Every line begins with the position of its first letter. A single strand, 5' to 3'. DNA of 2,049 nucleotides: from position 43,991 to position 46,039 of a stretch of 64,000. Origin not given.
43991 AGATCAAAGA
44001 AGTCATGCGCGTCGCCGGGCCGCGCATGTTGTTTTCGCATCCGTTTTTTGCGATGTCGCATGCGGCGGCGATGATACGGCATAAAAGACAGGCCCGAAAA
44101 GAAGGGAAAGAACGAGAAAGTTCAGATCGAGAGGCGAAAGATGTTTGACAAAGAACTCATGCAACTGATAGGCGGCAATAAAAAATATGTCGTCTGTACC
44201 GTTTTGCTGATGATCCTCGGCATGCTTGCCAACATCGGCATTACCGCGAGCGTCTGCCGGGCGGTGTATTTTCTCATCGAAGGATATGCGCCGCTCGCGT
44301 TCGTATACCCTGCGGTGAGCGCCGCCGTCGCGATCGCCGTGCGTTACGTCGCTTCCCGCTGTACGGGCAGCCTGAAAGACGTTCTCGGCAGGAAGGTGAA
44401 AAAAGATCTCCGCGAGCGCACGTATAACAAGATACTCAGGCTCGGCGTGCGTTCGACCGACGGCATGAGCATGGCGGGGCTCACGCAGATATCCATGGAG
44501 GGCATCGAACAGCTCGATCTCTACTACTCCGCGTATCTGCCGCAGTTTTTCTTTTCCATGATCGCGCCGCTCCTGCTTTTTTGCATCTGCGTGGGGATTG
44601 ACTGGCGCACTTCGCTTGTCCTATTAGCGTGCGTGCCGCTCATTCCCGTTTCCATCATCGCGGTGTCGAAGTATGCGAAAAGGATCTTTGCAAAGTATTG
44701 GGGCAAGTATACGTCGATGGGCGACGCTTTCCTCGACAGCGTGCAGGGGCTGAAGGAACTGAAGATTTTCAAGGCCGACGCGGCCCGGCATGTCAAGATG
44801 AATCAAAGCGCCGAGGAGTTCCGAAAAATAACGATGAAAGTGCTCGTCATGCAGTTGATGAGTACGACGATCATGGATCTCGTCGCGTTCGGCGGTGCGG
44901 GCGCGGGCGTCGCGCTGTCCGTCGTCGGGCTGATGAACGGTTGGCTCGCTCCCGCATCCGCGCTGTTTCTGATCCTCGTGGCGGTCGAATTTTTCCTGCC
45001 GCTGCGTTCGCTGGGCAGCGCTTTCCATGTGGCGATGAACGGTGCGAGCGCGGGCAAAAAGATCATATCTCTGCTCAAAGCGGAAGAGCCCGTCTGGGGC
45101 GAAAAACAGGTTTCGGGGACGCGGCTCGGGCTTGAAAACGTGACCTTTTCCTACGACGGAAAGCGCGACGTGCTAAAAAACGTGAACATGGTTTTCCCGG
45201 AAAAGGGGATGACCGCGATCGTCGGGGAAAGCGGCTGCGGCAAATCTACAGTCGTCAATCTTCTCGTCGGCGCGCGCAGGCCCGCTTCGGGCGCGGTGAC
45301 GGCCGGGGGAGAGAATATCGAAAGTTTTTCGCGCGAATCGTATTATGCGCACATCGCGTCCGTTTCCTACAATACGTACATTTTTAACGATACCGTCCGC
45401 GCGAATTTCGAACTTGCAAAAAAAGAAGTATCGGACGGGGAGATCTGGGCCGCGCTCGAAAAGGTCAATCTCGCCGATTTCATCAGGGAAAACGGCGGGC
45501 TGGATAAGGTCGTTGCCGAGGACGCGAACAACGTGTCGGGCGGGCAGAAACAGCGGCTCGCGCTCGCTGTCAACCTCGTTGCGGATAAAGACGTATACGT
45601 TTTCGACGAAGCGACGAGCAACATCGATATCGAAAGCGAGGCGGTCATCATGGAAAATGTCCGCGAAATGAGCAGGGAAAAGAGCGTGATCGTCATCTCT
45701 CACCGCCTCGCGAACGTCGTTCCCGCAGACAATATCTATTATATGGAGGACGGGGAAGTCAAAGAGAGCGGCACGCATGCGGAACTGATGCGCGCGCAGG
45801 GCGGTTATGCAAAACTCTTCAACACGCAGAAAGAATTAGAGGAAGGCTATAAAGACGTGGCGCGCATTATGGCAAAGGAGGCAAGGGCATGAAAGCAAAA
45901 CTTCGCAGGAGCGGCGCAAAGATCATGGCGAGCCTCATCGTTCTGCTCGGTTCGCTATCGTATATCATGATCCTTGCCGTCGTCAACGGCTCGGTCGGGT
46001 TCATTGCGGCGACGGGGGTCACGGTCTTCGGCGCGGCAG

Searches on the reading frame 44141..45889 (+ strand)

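Call 8: search_protein_families(library=pfam, proteins=[window:44141-45889:+], max_evalue=0.001)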
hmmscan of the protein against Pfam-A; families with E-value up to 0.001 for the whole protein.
window:44141-45889:+ (583 aa): 7 families
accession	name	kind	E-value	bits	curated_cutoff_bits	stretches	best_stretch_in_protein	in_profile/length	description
PF00005.33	ABC_tran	-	1.7e-25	90.7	25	1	345-493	1-137/137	ABC transporter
PF00664.28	ABC_membrane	-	3.1e-21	76.7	28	1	60-279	46-265/274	ABC transporter transmembrane region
PF02463.25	SMC_N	-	1.5e-09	38.1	40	1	422-535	110-211/220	RecF/RecN/SMC N terminal domain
PF03193.22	RsgA_GTPase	-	0.00015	22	30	1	328-386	81-137/174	RsgA GTPase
PF13476.12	AAA_23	-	0.00026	22.1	27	1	346-378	11-42/201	AAA domain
PF13555.12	AAA_29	-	0.00034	20.7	27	1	348-378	15-49/61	P-loop containing region of AAA domain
PF13304.12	AAA_21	-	0.00037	21.1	27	0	357-453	1-105/304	AAA domain, putative AbiEii toxin, Type IV TA system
